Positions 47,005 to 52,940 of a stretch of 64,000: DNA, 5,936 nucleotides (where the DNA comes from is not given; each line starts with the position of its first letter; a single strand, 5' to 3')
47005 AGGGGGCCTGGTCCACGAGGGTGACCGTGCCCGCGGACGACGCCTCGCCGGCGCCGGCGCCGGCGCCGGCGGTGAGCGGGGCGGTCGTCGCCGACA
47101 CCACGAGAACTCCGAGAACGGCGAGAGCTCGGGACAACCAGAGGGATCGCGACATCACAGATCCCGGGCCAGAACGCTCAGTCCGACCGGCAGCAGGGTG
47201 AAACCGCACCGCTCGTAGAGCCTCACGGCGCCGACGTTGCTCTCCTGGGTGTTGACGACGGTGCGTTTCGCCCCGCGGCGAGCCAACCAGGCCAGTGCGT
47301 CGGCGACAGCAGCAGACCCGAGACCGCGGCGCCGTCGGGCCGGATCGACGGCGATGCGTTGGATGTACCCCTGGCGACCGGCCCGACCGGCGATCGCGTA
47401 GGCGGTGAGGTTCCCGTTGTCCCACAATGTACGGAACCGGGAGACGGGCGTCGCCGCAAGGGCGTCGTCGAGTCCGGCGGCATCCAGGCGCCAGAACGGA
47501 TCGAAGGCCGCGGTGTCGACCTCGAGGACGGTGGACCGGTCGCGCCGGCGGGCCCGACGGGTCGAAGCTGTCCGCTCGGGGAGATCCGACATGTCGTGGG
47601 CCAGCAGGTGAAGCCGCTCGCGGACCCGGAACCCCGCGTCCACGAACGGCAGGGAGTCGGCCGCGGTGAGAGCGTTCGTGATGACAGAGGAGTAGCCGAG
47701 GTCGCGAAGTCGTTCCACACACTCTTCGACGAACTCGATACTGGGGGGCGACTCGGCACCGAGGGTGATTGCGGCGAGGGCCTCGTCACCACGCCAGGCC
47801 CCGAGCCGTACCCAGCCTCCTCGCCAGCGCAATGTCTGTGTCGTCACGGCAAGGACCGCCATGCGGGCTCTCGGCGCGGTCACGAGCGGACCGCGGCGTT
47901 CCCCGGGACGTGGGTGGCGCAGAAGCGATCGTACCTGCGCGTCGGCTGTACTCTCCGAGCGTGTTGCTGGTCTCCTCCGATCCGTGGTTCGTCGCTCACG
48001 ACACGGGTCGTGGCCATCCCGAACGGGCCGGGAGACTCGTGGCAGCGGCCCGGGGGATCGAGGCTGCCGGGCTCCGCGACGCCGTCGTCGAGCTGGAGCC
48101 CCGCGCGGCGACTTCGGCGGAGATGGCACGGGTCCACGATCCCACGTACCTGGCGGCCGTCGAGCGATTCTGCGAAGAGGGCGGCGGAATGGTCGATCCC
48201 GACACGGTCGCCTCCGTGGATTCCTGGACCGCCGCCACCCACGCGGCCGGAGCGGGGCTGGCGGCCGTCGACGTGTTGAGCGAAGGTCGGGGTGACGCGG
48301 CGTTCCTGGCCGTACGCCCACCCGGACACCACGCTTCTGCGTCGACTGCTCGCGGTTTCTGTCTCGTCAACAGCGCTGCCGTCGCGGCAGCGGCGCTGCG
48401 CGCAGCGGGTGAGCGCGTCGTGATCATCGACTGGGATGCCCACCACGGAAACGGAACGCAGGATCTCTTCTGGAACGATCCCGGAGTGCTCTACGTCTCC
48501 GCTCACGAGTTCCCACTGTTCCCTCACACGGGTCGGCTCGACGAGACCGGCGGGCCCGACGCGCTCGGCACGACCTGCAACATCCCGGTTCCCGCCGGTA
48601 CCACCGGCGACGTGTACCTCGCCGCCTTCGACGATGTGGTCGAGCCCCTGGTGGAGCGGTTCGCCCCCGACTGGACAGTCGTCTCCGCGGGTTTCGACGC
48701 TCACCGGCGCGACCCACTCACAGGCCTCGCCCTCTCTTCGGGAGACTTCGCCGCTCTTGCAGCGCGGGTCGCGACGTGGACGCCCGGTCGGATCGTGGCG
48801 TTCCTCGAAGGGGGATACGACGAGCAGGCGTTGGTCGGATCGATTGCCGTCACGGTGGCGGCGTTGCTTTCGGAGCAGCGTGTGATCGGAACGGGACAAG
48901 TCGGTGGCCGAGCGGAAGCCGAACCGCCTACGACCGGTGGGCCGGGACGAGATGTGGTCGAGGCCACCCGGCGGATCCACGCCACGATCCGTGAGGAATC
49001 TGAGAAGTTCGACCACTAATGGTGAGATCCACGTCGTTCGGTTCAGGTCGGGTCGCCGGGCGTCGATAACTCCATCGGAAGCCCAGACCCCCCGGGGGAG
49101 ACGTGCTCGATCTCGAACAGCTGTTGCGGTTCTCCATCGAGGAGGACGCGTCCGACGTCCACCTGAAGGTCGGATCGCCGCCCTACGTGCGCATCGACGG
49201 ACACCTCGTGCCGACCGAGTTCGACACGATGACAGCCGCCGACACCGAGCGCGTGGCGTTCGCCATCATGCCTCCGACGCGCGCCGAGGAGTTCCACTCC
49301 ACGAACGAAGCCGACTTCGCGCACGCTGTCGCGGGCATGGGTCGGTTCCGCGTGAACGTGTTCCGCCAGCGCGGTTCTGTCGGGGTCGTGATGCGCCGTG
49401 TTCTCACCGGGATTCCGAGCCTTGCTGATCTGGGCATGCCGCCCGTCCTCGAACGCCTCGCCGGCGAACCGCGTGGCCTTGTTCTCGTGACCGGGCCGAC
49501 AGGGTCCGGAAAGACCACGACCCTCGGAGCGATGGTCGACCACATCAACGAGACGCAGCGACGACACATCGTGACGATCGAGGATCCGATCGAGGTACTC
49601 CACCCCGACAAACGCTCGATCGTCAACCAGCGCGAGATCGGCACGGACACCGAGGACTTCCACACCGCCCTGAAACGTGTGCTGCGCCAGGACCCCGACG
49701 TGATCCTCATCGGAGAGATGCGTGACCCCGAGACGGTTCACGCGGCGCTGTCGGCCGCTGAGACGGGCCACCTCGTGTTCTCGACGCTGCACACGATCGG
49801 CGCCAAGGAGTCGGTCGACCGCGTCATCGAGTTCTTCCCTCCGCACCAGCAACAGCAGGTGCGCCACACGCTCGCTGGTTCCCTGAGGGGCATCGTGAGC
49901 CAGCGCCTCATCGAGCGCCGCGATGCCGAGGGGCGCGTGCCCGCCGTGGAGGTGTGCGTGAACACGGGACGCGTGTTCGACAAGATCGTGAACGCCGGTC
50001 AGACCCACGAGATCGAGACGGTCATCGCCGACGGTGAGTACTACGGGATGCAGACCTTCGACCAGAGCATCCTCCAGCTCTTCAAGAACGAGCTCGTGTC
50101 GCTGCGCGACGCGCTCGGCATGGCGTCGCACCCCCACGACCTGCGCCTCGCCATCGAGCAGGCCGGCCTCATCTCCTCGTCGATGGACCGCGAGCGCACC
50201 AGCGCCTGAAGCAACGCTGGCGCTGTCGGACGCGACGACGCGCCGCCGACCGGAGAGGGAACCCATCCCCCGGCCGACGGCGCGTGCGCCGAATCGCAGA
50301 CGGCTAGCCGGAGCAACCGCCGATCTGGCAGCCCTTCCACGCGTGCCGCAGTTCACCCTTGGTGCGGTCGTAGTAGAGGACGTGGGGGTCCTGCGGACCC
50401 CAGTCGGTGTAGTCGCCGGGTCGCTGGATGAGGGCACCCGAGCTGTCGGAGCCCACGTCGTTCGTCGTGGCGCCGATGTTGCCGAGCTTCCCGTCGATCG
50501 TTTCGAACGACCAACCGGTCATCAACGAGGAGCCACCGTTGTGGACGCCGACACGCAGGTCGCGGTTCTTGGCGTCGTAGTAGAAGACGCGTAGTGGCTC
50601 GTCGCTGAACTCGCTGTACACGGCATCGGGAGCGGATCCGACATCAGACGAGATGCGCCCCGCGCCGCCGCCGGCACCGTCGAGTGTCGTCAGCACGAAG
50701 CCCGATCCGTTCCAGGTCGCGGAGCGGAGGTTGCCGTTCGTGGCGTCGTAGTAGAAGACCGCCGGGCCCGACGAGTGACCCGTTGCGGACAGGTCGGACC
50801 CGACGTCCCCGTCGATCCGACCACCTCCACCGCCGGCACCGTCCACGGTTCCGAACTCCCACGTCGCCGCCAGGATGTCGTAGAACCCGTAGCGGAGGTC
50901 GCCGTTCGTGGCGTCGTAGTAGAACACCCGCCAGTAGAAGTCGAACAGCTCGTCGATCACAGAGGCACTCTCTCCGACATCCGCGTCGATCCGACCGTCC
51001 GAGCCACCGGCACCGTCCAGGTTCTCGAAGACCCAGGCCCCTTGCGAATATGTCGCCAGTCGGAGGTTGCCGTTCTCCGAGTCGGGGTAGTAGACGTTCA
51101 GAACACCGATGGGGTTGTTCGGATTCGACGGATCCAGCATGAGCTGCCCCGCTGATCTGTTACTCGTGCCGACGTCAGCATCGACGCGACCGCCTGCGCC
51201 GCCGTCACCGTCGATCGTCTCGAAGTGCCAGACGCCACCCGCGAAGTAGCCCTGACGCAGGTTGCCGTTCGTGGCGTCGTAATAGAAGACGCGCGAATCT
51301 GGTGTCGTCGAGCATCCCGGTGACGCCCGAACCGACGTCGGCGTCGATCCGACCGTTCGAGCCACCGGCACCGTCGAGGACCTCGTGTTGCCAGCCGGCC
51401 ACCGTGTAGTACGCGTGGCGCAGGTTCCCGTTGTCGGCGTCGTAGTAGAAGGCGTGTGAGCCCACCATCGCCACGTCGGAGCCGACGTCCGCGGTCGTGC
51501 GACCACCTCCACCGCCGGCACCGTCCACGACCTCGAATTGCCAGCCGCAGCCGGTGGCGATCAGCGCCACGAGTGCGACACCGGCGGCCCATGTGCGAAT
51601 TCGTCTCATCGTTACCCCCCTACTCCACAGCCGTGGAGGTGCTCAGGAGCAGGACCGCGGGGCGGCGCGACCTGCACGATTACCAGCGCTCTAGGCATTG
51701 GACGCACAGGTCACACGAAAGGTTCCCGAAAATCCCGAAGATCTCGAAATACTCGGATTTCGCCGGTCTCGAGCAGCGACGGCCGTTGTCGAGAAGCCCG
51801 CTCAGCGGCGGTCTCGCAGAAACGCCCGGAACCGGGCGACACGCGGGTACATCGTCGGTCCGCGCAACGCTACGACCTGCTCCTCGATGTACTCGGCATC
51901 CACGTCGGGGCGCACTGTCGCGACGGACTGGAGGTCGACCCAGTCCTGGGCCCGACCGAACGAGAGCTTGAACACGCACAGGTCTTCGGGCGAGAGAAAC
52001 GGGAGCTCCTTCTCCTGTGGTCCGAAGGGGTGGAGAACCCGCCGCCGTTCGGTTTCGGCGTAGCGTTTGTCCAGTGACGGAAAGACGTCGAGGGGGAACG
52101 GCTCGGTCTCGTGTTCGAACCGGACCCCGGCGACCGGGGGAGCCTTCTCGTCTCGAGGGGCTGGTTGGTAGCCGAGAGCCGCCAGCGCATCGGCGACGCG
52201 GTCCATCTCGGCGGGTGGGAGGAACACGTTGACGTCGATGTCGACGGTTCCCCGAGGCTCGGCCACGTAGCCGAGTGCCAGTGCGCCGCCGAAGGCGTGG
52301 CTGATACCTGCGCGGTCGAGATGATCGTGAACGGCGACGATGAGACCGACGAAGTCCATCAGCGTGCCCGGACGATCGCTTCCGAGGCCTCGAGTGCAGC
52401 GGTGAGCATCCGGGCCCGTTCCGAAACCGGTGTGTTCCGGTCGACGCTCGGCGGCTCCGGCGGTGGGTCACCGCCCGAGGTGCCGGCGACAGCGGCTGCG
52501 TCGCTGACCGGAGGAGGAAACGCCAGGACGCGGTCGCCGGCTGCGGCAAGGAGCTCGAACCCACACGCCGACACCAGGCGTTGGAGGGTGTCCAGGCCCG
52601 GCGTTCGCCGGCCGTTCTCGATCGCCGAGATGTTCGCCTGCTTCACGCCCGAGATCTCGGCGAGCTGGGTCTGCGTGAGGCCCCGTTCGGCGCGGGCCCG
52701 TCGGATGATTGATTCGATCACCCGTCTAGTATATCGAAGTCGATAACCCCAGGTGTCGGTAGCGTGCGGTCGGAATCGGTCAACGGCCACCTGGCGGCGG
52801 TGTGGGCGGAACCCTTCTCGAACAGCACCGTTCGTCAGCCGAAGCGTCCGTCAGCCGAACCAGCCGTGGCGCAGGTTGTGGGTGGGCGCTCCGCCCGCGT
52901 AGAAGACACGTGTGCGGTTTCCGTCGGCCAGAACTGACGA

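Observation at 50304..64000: Tandem array of at least ten paralogous lipoprotein genes, each made only of seven 54-residue repeats (predicted membrane-tethered beta-propellers)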

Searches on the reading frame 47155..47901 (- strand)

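Call 65: search_protein_families(library=pfam, proteins=[window:47155-47901:-], max_evalue=0.001)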
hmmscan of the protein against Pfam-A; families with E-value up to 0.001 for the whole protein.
window:47155-47901:- (248 aa): 6 families
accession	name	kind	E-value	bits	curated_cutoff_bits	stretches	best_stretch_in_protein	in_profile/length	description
PF00583.31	Acetyltransf_1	-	1.4e-17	64.5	20.7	1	152-234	31-116/116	Acetyltransferase (GNAT) family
PF13508.13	Acetyltransf_7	-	2.6e-11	44.1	27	1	159-235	8-83/84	Acetyltransferase (GNAT) domain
PF08445.16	FR47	-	4e-08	33.6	22.1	1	177-236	21-79/86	FR47-like protein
PF13673.13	Acetyltransf_10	-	1.3e-06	28.9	23.6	1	173-235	47-108/128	Acetyltransferase (GNAT) domain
PF13302.13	Acetyltransf_3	-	1.1e-05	26.6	25.4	1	183-235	85-138/138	Acetyltransferase (GNAT) domain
PF24553.2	Rv0428c_C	-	7.4e-05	22.9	27.2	1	17-235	13-216/224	Probable histone acetyltransferase Rv0428c C-terminal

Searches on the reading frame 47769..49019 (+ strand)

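Call 10: search_protein_families(library=pfam, proteins=[window:47769-49019:+], max_evalue=0.001)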
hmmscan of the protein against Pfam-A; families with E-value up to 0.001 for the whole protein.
window:47769-49019:+ (416 aa): 1 family
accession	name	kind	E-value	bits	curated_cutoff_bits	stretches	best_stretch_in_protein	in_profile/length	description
PF00850.24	Hist_deacetyl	-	3.4e-84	283.1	27.9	1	83-365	1-297/298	Histone deacetylase domain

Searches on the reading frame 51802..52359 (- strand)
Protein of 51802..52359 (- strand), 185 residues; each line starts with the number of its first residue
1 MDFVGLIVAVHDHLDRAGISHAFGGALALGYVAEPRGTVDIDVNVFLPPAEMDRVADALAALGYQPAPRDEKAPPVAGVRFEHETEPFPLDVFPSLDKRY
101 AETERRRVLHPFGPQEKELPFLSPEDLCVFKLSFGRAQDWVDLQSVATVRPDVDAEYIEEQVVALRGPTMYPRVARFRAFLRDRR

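Call 10: search_protein_families(library=pfam, proteins=[window:51802-52359:-], max_evalue=0.001)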
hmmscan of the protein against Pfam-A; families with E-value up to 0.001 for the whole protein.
window:51802-52359:- (185 aa): 2 families
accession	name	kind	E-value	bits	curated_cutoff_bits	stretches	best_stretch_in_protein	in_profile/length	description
PF08843.17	AbiEii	-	0.00011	22.7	22.5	1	23-159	17-179/238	Nucleotidyl transferase AbiEii toxin, Type IV TA system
PF19502.5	DUF6036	-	0.00093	19.5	23.6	0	26-161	29-132/164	Nucleotidyltransferase of unknown function (DUF6036)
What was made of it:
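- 51802..52359 (-): AbiEii-like nucleotidyltransferase (185 aa). It interrupts the array and is not a propeller gene. Pfam PF08843, 22.7 bits (call 10).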

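Call 75: search_protein_families(library=padloc, proteins=[window:51802-52359:-], max_evalue=0.01)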
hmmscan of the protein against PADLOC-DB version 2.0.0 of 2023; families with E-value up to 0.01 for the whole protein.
window:51802-52359:- (185 aa): 0 families

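Call 76: search_protein_families(library=phrogs, proteins=[window:51802-52359:-], max_evalue=0.01)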
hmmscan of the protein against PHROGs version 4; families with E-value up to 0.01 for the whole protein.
window:51802-52359:- (185 aa): 0 families

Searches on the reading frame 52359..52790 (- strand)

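Call 10: search_protein_families(library=pfam, proteins=[window:52359-52790:-], max_evalue=0.001)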
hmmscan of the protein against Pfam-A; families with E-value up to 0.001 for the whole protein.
window:52359-52790:- (143 aa): 6 families
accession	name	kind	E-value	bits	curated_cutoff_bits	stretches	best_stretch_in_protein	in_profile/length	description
PF01381.28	HTH_3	-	5.4e-16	58.8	23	1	29-79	1-51/55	Helix-turn-helix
PF13560.12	HTH_31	-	1.8e-12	47.8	27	1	30-79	7-57/64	Helix-turn-helix domain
PF12844.13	HTH_19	-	4.7e-09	36.5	30.2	1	29-77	4-52/64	Helix-turn-helix domain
PF13744.12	HTH_37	-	7e-06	26.2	27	1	27-79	21-74/80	Helix-turn-helix domain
PF13443.12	HTH_26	-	2e-05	25.2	22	1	29-75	2-49/63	Cro/C1-type HTH DNA-binding domain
PF13413.12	HTH_25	-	0.00037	20.7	24.6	1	29-61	2-34/62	Helix-turn-helix domain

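Call 75: search_protein_families(library=padloc, proteins=[window:52359-52790:-], max_evalue=0.01)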
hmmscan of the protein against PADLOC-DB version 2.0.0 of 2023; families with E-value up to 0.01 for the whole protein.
window:52359-52790:- (143 aa): 19 families
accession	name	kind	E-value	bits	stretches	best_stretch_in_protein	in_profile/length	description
PDLC02926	HTH_VI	-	2.1e-11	41.9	1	25-74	2-51/92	-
PDLC03954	RmrA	-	3.7e-08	30.7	1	29-78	15-64/380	-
PDLC03949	RmrA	-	1.2e-07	29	1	29-79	7-57/363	-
PDLC03952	RmrA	-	1.9e-07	28.3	1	20-75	18-73/395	-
PDLC03951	RmrA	-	3.6e-07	27.5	1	30-75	14-59/400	-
PDLC04142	capH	-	4.2e-07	29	1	29-77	11-59/103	capH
PDLC03947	RmrA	-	6.3e-07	26.5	1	21-75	8-62/383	-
PDLC03944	RmrA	-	7.9e-07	26.5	1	29-78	11-60/384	-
PDLC03953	RmrA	-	3e-06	24.7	1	29-77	10-58/373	-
PDLC03948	RmrA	-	4e-06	24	1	29-78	13-62/397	-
PDLC03665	Control_protein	-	8.6e-06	23.9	1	28-79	12-64/77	control protein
PDLC03946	RmrA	-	2.6e-05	21.1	1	30-78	8-56/357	-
PDLC03671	Control_protein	-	6.2e-05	21.2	1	27-75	17-65/84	control protein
PDLC03666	Control_protein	-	0.00014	20.3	1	27-79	12-61/77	control protein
PDLC03668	Control_protein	-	0.00074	18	1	27-69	11-53/79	control protein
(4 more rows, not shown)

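Call 76: search_protein_families(library=phrogs, proteins=[window:52359-52790:-], max_evalue=0.01)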
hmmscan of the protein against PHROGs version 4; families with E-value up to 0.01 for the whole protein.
window:52359-52790:- (143 aa): 32 families (the best 25 are shown)
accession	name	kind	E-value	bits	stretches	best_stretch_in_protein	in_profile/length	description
phrog_1373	-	transcription regulation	8.8e-16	59.3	1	25-86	64-125/166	transcriptional regulator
phrog_8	-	transcription regulation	4.4e-12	47.1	1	26-77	160-209/346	transcriptional regulator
phrog_4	-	transcription regulation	2.6e-11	44.1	1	27-80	139-188/400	transcriptional repressor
phrog_3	-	transcription regulation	2.3e-10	41.8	1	23-78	87-140/430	transcriptional repressor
phrog_7241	-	transcription regulation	5.1e-10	40.5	1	26-78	63-115/122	transcriptional regulator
phrog_5823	-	transcription regulation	1.3e-09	38.7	1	27-80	9-63/404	transcriptional regulator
phrog_2439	-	transcription regulation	5.1e-09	36.5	1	27-79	10-62/367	transcriptional regulator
phrog_2339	-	DNA, RNA and nucleotide metabolism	1.1e-07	32.8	1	22-80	23-82/98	HTH DNA binding protein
phrog_2328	-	transcription regulation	8.1e-07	29.9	1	29-79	20-70/128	transcriptional repressor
phrog_6831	-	transcription regulation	8.8e-07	29.8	1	35-70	16-52/68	transcriptional regulator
phrog_2104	-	unknown function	9e-07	30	1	26-68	41-83/103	-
phrog_2967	-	transcription regulation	1.8e-06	28.7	1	25-74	11-60/225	transcriptional regulator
phrog_147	-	transcription regulation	0.0001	23.6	1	26-75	6-56/100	transcriptional regulator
phrog_7950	-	transcription regulation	0.00035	21.6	1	30-60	13-43/68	transcriptional repressor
phrog_3642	-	DNA, RNA and nucleotide metabolism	0.00041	21.2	1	33-77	16-61/79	HTH DNA binding protein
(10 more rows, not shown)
